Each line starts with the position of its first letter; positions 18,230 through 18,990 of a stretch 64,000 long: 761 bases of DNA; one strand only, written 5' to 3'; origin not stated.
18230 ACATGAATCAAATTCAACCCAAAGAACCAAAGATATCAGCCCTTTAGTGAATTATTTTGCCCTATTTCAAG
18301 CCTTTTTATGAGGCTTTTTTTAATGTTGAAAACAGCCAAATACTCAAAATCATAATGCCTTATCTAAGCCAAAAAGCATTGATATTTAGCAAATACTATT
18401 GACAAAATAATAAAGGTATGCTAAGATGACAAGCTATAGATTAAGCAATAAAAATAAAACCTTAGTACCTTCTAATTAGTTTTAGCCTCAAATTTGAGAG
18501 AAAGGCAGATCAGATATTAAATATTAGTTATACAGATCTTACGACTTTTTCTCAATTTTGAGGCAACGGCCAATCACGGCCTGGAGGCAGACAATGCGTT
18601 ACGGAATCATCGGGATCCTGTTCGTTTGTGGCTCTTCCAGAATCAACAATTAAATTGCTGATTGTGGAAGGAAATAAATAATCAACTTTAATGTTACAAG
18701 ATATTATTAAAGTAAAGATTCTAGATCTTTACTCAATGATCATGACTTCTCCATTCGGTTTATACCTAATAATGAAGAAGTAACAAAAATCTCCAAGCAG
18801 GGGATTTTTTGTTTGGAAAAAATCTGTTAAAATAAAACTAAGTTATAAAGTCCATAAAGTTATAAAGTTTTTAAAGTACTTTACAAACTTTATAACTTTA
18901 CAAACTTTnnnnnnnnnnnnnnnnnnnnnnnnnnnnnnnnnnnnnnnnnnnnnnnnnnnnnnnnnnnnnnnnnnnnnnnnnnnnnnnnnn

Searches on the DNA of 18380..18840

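Call 63: search_rna_families(source=window, start=18380, end=18840, threshold=evalue, max_evalue=1)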
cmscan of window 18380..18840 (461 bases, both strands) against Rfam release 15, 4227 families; matches with E-value up to 1: 5.
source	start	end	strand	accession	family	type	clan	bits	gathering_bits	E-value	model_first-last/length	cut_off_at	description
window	18486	18563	+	RF03450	MIR1513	Gene; miRNA;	-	26.5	95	0.0056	1-91/91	no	MIR1513 microRNA precursor family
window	18728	18814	+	RF01859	Phe_leader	Cis-reg; leader;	-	24.5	55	0.068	1-125/125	no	Phenylalanine leader peptide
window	18737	18818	+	RF02075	STnc230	Gene; sRNA;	-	23.1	50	0.45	1-83/83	no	Enterobacterial sRNA STnc230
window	18688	18813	+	RF00235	Plasmid_RNAIII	Gene;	-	21.9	60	0.35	1-131/131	no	Plasmid RNAIII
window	18481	18566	+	RF03616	MIR1888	Gene; miRNA;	-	19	72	0.56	8-94/101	no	MIR1888 microRNA precursor family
